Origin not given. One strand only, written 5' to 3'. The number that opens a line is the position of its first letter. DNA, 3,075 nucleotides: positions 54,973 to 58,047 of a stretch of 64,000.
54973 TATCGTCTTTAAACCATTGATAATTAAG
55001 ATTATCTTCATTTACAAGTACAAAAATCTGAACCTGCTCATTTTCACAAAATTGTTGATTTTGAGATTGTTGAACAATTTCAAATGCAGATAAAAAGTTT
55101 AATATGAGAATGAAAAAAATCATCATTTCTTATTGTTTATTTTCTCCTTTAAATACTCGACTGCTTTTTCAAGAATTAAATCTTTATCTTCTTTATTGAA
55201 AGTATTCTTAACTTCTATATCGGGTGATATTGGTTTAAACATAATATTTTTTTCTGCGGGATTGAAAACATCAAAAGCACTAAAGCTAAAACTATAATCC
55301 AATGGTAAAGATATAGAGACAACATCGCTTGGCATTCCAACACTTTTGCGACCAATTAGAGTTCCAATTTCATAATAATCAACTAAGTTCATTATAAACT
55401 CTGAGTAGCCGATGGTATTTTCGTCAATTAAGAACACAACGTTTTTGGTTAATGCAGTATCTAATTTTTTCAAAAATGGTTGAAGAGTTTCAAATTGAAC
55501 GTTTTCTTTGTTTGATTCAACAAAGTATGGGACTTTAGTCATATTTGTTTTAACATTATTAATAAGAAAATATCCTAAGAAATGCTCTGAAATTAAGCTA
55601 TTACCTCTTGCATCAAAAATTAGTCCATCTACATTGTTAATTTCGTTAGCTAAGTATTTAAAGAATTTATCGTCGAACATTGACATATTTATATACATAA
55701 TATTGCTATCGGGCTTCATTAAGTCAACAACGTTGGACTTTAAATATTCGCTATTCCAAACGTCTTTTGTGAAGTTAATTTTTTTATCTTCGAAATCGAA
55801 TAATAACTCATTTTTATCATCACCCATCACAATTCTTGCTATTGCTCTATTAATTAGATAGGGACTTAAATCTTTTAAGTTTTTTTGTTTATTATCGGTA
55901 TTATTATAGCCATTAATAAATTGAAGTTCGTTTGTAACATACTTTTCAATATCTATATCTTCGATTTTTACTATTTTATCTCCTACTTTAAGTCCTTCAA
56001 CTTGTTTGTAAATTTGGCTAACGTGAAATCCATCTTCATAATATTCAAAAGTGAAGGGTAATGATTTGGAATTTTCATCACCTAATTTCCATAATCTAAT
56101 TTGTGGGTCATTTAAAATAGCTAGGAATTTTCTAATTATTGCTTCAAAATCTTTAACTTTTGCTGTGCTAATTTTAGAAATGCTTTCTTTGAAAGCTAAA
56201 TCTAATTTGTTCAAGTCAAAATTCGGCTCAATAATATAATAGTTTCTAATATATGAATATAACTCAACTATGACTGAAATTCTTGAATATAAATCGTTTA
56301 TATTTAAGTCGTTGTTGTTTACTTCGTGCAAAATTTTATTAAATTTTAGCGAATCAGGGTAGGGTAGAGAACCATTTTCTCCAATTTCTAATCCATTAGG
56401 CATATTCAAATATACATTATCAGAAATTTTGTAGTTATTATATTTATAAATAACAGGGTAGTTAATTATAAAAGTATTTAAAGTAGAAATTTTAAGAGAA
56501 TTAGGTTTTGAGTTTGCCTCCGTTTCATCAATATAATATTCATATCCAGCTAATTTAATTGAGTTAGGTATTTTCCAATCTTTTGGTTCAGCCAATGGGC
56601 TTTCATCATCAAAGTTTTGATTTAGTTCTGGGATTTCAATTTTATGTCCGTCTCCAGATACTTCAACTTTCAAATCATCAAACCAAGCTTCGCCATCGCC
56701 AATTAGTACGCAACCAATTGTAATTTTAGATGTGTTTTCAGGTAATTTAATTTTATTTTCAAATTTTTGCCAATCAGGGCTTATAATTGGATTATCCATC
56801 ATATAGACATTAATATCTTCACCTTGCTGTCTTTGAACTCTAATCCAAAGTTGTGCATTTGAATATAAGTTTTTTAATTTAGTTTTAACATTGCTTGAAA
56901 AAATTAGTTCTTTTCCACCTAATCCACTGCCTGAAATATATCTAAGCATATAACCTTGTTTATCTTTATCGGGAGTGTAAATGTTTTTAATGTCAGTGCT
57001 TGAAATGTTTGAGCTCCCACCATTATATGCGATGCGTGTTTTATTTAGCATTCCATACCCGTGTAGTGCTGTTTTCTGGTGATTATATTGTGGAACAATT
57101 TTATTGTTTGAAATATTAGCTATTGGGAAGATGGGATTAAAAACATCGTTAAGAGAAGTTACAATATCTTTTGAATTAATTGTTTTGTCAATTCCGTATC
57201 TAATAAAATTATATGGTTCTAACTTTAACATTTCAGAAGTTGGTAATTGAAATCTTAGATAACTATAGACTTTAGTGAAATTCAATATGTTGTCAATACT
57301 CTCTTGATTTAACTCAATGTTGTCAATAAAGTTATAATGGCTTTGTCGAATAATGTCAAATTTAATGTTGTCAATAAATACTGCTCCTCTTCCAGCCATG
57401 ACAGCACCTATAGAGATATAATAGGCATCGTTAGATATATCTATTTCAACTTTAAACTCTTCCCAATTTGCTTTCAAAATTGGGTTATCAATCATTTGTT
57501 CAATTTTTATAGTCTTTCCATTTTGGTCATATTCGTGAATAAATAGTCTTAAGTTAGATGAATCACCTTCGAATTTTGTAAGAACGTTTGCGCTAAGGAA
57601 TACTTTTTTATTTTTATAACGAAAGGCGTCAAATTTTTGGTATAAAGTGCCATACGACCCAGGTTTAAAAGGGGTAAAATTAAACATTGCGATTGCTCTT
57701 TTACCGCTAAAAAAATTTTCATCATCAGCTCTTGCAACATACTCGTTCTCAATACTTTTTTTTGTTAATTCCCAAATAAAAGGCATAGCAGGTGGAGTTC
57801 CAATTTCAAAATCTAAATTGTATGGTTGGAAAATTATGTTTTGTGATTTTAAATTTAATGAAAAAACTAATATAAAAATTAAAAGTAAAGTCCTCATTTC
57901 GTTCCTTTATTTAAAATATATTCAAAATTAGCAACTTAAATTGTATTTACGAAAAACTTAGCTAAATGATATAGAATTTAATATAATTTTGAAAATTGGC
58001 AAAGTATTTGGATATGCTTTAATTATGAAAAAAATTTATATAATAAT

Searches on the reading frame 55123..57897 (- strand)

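Call 51: search_protein_families(library=pfam, proteins=[window:55123-57897:-], max_evalue=0.00001)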
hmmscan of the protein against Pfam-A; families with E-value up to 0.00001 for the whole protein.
window:55123-57897:- (924 aa): 1 family
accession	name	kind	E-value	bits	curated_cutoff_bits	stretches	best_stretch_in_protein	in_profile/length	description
PF03572.23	Peptidase_S41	-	2.7e-11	43.8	24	1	733-896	2-165/165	Peptidase family S41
